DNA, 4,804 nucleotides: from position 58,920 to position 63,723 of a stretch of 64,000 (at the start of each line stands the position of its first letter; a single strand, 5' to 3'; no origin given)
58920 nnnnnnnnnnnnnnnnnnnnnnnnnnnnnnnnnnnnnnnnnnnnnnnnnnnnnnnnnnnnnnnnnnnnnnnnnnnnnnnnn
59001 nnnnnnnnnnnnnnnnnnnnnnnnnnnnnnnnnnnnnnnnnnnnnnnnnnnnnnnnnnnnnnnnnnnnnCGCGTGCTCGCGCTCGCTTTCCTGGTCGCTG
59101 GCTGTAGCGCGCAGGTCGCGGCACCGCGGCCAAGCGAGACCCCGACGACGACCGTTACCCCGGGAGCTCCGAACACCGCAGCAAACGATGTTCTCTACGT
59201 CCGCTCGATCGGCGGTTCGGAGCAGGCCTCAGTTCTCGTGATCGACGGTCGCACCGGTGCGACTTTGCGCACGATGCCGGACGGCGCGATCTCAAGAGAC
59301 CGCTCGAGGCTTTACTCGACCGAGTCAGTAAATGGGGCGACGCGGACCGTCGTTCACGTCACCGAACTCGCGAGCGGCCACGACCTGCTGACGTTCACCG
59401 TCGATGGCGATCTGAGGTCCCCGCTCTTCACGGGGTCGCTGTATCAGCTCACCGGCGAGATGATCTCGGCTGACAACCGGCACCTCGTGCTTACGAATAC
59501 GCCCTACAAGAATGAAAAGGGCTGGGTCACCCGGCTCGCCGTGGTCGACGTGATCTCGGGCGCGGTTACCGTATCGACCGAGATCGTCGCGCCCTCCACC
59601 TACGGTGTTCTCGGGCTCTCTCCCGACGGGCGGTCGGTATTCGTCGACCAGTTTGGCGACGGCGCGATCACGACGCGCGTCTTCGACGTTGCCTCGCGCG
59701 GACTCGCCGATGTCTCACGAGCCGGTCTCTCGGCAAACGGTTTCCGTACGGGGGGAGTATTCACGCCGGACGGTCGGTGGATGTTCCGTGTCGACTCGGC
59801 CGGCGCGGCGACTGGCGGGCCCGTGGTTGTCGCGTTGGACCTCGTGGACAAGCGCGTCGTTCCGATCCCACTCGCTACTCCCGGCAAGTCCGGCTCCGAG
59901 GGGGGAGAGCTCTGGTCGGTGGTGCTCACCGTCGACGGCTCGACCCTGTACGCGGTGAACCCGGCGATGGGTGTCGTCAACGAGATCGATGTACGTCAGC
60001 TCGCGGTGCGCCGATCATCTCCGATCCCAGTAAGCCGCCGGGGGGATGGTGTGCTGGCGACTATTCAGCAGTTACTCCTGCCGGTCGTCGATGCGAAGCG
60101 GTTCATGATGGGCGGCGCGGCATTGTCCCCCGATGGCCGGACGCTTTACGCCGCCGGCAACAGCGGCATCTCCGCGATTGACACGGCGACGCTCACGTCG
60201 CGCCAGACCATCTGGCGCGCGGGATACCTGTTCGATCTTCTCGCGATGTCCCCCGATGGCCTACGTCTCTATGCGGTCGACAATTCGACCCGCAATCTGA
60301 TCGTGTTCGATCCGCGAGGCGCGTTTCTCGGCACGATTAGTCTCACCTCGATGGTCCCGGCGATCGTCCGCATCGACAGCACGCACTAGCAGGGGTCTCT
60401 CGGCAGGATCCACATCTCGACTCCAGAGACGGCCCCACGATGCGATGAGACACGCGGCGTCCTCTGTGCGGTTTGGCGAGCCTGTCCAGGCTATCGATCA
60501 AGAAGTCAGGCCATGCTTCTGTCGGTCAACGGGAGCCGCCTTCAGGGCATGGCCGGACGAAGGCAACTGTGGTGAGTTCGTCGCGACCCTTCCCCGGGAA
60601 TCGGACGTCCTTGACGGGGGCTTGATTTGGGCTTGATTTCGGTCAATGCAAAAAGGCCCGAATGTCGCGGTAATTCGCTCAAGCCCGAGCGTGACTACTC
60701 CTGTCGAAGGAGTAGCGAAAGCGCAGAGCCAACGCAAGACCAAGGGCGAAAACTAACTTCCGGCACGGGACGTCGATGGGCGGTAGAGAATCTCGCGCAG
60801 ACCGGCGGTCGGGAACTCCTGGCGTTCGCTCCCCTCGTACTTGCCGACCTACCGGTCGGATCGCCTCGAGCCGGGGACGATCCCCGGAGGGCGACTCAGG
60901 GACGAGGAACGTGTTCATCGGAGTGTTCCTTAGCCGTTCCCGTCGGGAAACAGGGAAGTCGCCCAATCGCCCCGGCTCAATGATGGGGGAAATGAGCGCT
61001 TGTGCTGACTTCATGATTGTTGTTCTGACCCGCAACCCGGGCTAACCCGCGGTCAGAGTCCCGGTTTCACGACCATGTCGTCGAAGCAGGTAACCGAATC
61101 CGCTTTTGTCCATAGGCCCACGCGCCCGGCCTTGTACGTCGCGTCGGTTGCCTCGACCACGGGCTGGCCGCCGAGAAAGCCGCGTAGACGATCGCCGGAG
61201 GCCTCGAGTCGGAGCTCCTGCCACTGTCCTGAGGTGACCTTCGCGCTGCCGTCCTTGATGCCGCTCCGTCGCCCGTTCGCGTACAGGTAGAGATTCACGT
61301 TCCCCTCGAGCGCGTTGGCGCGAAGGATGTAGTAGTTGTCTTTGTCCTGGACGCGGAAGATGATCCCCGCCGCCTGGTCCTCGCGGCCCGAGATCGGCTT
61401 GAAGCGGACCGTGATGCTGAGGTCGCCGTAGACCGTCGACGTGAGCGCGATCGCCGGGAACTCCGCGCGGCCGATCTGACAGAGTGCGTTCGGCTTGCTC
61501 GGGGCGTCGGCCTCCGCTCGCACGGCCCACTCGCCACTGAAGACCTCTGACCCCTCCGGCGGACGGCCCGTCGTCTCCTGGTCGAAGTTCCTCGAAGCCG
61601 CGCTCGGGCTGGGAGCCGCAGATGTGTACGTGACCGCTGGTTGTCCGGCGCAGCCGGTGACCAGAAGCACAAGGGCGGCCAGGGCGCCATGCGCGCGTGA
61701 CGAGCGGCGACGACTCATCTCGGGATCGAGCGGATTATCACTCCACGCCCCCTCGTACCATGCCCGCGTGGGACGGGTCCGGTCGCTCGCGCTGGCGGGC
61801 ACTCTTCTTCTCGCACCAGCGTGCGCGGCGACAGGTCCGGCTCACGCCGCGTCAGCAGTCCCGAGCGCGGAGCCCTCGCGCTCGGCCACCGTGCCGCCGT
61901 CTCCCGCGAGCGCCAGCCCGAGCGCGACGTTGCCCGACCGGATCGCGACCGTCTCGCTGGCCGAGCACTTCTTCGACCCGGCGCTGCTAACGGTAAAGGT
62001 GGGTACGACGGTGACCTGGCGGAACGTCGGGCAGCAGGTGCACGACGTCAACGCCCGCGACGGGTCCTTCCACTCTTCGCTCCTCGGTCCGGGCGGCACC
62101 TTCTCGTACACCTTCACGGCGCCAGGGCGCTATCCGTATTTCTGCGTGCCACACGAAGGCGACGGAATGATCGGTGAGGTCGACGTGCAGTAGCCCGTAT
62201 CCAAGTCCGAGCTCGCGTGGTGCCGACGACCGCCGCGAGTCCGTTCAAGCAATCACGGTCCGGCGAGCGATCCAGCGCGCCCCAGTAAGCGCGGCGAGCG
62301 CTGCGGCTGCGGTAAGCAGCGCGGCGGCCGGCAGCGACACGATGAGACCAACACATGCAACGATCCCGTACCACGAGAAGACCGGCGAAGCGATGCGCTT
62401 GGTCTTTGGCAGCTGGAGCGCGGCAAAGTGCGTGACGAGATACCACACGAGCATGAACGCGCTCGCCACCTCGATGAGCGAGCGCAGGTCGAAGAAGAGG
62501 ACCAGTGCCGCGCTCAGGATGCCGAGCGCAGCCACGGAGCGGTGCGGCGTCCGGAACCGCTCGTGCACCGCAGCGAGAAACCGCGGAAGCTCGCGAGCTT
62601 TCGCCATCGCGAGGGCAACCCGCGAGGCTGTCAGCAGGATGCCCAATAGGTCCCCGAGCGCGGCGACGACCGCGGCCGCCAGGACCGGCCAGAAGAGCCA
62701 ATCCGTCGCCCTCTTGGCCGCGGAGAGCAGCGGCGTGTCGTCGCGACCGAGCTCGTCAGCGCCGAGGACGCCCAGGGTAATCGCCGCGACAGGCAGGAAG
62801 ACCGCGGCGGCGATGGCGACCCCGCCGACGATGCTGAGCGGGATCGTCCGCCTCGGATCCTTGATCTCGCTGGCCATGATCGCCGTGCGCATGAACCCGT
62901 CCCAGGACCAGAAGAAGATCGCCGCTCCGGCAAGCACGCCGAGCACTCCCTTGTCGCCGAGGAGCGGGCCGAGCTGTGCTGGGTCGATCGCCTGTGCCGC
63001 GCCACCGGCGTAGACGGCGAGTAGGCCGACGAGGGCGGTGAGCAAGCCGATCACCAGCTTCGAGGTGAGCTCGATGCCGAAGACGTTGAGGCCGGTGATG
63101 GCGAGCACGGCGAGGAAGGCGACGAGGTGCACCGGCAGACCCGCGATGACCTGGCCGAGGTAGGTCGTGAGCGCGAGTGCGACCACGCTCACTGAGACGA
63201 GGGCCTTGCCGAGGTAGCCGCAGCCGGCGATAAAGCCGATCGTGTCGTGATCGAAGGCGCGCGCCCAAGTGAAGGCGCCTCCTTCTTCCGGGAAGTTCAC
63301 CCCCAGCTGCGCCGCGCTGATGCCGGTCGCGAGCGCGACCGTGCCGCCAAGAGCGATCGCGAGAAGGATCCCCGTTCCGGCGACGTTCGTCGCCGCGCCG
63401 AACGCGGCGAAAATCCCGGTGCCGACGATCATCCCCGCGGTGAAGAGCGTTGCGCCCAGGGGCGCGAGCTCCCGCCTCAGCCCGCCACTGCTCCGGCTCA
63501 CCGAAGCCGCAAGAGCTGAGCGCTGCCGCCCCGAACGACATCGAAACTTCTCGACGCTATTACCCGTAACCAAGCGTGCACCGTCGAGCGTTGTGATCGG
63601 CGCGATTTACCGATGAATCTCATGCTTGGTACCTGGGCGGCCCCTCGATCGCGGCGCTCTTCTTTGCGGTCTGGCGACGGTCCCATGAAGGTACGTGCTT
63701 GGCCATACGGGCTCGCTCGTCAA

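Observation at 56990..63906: tRNA-Cys plus exact 43-nt direct repeat bracket a ~6.8-kb islet lacking an integrase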

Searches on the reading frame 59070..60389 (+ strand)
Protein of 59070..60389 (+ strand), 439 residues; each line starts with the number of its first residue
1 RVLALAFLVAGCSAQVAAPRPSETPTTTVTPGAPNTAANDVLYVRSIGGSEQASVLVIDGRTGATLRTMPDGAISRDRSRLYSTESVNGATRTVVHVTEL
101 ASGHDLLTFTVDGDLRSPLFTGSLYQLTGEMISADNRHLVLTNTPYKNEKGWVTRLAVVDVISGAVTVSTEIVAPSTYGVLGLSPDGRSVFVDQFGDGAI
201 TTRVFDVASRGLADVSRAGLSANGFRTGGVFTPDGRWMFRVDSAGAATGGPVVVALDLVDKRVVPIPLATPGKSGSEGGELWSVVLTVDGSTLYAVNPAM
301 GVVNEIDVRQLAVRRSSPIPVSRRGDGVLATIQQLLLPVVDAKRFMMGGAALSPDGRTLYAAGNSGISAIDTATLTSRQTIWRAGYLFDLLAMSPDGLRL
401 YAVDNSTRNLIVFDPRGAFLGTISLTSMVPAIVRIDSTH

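Call 66: search_protein_families(library=ncbifam, proteins=[window:59070-60389:+], max_evalue=0.01)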
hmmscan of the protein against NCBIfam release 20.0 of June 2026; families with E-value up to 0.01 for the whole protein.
window:59070-60389:+ (439 aa): 3 families
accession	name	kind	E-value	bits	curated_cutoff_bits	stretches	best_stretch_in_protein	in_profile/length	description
TIGR03866.1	PQQ_ABC_repeats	subfamily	0.00041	19.5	287.3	0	279-323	259-301/310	PQQ-dependent catabolism-associated beta-propeller protein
NF052280.1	7_blade_YncE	equivalog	0.00081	18.3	400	0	358-414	140-198/338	7-bladed beta-propeller protein YncE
TIGR02276.1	beta_rpt_yvtn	repeat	0.0079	16.2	27.85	0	354-381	1-30/42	beta-propeller repeat protein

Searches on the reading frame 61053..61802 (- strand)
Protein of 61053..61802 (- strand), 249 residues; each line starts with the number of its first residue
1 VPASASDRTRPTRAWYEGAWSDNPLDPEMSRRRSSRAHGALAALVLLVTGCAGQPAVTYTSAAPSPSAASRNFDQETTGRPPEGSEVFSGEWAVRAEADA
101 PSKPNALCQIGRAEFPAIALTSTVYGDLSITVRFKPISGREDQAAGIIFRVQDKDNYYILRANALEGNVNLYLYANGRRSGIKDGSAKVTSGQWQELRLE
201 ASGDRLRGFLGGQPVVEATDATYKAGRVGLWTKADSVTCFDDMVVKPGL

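Call 7: search_protein_families(library=pfam, proteins=[window:61053-61802:-], max_evalue=0.01)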
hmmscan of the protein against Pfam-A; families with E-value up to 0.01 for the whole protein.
window:61053-61802:- (249 aa): 3 families
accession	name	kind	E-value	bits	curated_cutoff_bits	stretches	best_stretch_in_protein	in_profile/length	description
PF06439.18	3keto-disac_hyd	-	1.1e-07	32.5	26.8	1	120-243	46-184/187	3-keto-disaccharide hydrolase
PF21708.4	Glyco_hydro_59_C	-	5.8e-05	23.6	27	1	177-246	103-173/175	Galactocerebrosidase, C-terminal lectin domain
PF13385.13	Laminin_G_3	-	0.007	17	27.6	0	125-221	16-108/151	Concanavalin A-like lectin/glucanases superfamily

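Call 66: search_protein_families(library=ncbifam, proteins=[window:61053-61802:-], max_evalue=0.01)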
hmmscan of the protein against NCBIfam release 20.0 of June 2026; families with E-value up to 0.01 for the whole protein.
window:61053-61802:- (249 aa): 0 families

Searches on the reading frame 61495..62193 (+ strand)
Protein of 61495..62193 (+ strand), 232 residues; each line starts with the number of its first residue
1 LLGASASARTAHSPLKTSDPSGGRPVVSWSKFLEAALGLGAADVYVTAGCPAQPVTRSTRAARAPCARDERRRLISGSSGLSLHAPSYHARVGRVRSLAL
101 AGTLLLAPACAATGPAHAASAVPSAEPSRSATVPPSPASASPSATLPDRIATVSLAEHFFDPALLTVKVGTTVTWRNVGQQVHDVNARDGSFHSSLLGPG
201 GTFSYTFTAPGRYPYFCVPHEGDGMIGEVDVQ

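Call 7: search_protein_families(library=pfam, proteins=[window:61495-62193:+], max_evalue=0.01)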
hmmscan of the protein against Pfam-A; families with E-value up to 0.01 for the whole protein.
window:61495-62193:+ (232 aa): 2 families
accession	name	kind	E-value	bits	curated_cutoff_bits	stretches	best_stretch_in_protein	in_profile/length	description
PF00127.26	Copper-bind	-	1.1e-12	48.7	21.2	1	159-232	13-99/99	Copper binding proteins, plastocyanin/azurin family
PF13473.12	Cupredoxin_1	-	7.5e-07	29.6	27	1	140-222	12-97/104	Cupredoxin-like domain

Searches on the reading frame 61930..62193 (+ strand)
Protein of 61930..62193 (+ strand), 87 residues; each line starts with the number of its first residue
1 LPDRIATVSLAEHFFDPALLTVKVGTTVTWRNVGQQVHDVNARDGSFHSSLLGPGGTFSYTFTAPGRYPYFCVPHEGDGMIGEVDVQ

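Call 66: search_protein_families(library=ncbifam, proteins=[window:61930-62193:+], max_evalue=0.01)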
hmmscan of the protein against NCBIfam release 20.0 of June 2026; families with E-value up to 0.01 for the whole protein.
window:61930-62193:+ (87 aa): 5 families
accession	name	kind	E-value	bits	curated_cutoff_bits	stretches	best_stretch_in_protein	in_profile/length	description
TIGR03102.1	halo_cynanin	subfamily_domain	7.7e-14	51.7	93.8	1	12-87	36-115/115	halocyanin domain-containing protein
TIGR02656.1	cyanin_plasto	equivalog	1.5e-13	51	87.85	1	14-87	13-99/99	plastocyanin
TIGR02657.1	amicyanin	equivalog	2.1e-09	37.6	110.2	1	10-76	3-74/83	amicyanin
TIGR02375.1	pseudoazurin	equivalog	3.1e-05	23.7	109.85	1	14-86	11-86/116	pseudoazurin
NF051440.1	CuResCopIPSEAE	equivalog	0.00025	20.8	280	1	4-49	41-88/180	copper-resistant cuproprotein CopI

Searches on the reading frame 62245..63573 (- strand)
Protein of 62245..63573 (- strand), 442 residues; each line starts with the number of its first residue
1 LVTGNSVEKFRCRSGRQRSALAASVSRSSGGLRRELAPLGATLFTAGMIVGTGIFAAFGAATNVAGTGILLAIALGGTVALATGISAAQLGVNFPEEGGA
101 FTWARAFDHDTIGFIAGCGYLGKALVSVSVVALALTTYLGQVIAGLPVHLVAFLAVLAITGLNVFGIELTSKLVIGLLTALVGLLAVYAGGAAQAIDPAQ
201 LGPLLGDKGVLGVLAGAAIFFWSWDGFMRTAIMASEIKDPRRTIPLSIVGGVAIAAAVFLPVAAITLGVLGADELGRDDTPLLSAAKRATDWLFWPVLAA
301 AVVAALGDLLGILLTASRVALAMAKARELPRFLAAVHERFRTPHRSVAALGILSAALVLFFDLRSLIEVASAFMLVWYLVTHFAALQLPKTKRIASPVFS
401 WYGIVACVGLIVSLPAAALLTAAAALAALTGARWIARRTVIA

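Call 7: search_protein_families(library=pfam, proteins=[window:62245-63573:-], max_evalue=0.01)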
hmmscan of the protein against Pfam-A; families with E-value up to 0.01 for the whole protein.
window:62245-63573:- (442 aa): 2 families
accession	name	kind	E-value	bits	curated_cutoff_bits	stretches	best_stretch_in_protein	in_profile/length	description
PF13520.12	AA_permease_2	-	2e-33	116.4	27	1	39-423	4-407/427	Amino acid permease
PF00324.27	AA_permease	-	8.7e-33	114.1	24.6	1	41-385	2-370/470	Amino acid permease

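Call 8: find_encoding_contigs(protein=window:62245-63573:-, flank=10000, max_places=6)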
Protein window:62245-63573:- (442 aa): no gene with exactly this product is on record in the collection.

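Call 15: find_homologous_proteins(query=window:62245-63573:-, max_evalue=1e-20)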
Query window:62245-63573:- (442 aa): 270 proteins with E <= 1e-20 among 8000 candidates; the best 120 are listed.
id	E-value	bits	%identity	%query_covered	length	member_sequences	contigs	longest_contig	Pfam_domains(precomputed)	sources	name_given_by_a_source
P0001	4.6e-249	844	100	95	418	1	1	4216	PF13520.13,PF00324.28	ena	-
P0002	1.2e-225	767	90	95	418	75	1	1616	PF13520.13,PF00324.28,PF03845.20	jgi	-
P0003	4.3e-198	676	79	93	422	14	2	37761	PF13520.13,PF00324.28,PF03845.20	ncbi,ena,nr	ncbi:MAG: amino acid permease [Chloroflexi bacterium]|nr:MAG: amino acid permease [Chloroflexota bac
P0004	5.3e-183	627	74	94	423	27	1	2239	PF13520.13,PF00324.28,PF03845.20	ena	-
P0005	1.6e-182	625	73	94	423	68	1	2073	PF13520.13,PF00324.28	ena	-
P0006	2.5e-182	625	74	94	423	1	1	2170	PF13520.13,PF00324.28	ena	-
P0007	4.8e-182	624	74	94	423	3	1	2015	PF13520.13,PF00324.28,PF03845.20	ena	-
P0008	1.2e-180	619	72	94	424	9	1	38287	PF13520.13,PF00324.28,PF03845.20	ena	-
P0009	7.8e-177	606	72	94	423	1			PF13520.13,PF00324.28,PF03845.20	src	-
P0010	2.4e-176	605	72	92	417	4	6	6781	PF13520.13,PF00324.28,PF03845.20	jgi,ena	-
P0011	1.3e-175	602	77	83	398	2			PF13520.13,PF00324.28,PF03845.20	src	-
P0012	8.3e-173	593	82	79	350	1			PF13520.13,PF00324.28,PF03845.20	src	-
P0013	4.5e-171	588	70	94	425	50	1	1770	PF13520.13,PF00324.28,PF03845.20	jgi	-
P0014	1.0e-168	580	68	93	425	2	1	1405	PF13520.13,PF00324.28,PF03845.20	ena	-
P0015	1.1e-166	573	67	91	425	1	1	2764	PF13520.13,PF00324.28,PF03845.20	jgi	jgi:APA family basic amino acid/polyamine antiporter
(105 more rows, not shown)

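Call 16: find_encoding_contigs(protein=P0001, flank=10000, max_places=6)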
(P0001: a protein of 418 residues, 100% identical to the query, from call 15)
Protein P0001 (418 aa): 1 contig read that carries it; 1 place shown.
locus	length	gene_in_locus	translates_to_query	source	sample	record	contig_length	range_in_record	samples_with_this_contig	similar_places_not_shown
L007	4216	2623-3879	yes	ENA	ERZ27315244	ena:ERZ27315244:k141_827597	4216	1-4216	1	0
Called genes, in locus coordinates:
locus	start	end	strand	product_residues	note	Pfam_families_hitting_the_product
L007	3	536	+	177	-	?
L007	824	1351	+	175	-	-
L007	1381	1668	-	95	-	PF12441:CopG_antitoxin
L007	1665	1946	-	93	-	PF04365:BrnT_toxin (faint)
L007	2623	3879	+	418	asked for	PF13520:AA_permease_2, PF00324:AA_permease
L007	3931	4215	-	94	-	?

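Call 17: find_encoding_contigs(protein=P0003, flank=10000, max_places=4)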
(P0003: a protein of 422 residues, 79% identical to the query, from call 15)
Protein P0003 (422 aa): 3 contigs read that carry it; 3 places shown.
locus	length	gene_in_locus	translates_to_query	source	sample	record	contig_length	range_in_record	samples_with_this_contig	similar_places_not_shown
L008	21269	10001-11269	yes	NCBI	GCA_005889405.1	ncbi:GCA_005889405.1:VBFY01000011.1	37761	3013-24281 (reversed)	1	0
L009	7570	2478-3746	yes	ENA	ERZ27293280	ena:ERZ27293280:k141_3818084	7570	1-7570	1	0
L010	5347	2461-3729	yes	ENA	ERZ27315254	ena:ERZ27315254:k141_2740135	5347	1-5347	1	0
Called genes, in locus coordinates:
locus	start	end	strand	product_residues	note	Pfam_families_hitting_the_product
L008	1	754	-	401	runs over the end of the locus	PF04542:Sigma70_r2, PF08281:Sigma70_r4_2, PF20239:DUF6596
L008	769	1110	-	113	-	PF03795:YCII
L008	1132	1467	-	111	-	PF03795:YCII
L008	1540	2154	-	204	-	PF02870:Methyltransf_1N (weak), PF01035:DNA_binding_1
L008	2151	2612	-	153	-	PF04542:Sigma70_r2, PF08281:Sigma70_r4_2, PF04545:Sigma70_r4 (weak)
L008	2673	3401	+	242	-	-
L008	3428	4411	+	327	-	PF04909:Amidohydro_2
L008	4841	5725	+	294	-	-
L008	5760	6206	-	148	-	PF13473:Cupredoxin_1, PF00127:Copper-bind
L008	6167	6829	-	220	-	PF06439:3keto-disac_hyd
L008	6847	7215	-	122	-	-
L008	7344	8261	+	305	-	-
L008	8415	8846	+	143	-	PF09828:ChrB_C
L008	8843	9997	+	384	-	PF02417:Chromate_transp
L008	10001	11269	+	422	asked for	PF03845:Spore_permease (weak), PF13520:AA_permease_2, PF00324:AA_permease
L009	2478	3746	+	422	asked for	PF03845:Spore_permease (weak), PF13520:AA_permease_2, PF00324:AA_permease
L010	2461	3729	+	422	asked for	PF03845:Spore_permease (weak), PF13520:AA_permease_2, PF00324:AA_permease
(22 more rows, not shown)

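Call 18: find_encoding_contigs(protein=P0008, flank=10000, max_places=4)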
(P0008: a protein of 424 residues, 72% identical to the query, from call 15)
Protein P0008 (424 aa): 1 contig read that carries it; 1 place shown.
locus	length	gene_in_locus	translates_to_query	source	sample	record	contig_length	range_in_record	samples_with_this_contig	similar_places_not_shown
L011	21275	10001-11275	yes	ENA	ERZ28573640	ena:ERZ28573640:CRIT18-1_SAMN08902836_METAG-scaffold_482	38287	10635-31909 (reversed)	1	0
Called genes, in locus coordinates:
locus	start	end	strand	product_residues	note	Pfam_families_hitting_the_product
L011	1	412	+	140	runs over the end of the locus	PF07366:SnoaL, PF12680:SnoaL_2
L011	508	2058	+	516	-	PF00221:Lyase_aromatic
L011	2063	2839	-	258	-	PF00392:GntR, PF07729:FCD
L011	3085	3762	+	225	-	-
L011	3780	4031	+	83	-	PF00528:BPD_transp_1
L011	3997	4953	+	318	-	PF12911:OppC_N, PF00528:BPD_transp_1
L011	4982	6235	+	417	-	PF07690:MFS_1, PF13347:MFS_2 (weak), PF07690:MFS_1 (weak)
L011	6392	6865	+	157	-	PF14588:YjgF_endoribonc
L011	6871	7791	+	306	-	PF25174:Beta-prop_THOC3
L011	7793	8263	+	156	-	PF14588:YjgF_endoribonc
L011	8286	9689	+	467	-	PF01979:Amidohydro_1, PF07969:Amidohydro_3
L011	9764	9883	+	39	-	-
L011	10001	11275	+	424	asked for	PF03845:Spore_permease (weak), PF13520:AA_permease_2, PF00324:AA_permease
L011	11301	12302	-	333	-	PF03403:PAF-AH_p_II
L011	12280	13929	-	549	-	PF00496:SBP_bac_5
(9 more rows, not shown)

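Call 22: search_protein_families(library=pfam, proteins=[L007:3-536:+, L007:824-1351:+, L007:1381-1668:-, L007:1665-1946:-], max_evalue=0.1)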
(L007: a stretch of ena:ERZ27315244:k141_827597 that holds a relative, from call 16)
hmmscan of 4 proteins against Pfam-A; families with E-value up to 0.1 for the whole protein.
L007:3-536:+ (177 aa): 1 family
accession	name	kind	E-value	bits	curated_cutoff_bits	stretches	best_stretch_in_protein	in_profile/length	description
PF07676.18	PD40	-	0.00043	20.6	20.9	0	82-96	13-27/38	WD40-like Beta Propeller Repeat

L007:824-1351:+ (175 aa): 1 family
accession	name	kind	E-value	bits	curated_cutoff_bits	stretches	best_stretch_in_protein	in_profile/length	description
PF23229.2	DUF7067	-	0.018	15.3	27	1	48-64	4-20/56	Alpha-glucan water dikinase, DUF7067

L007:1381-1668:- (95 aa): 2 families
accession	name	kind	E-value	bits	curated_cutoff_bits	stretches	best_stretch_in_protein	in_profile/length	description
PF12441.14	CopG_antitoxin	-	4.9e-09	37.3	28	1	28-68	37-77/79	CopG antitoxin of type II toxin-antitoxin system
PF23807.1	RHH_10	-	0.029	15.1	27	1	28-77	18-67/84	Ribbon-helix-helix protein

L007:1665-1946:- (93 aa): 2 families
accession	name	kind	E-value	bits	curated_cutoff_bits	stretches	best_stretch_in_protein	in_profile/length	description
PF04365.19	BrnT_toxin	-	2.6e-05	24.9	34.5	1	8-84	1-74/77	Ribonuclease toxin, BrnT, of type II toxin-antitoxin system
PF14076.12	DUF4258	-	0.0054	17.4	25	1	15-74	4-63/71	Domain of unknown function (DUF4258)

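Call 48: find_homologous_proteins(query=L007:3-536:+, max_evalue=1e-20)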
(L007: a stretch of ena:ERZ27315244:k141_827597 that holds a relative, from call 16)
Query L007:3-536:+: 337 candidates shared short words with the query, none scored E <= 1e-20.

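Call 66: search_protein_families(library=ncbifam, proteins=[L007:824-1351:+, L007:1665-1946:-, L007:1381-1668:-], max_evalue=0.01)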
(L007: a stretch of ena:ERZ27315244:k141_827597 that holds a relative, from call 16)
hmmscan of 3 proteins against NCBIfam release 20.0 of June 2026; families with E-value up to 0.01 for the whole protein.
L007:824-1351:+ (175 aa): 0 families

L007:1665-1946:- (93 aa): 0 families

L007:1381-1668:- (95 aa): 1 family
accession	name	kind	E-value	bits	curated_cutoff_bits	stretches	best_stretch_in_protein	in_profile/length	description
NF047399.1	BrnA_antitoxin_add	equivalog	2.9e-05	24.1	60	1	28-68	27-67/70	type II toxin-antitoxin system BrnA family antitoxin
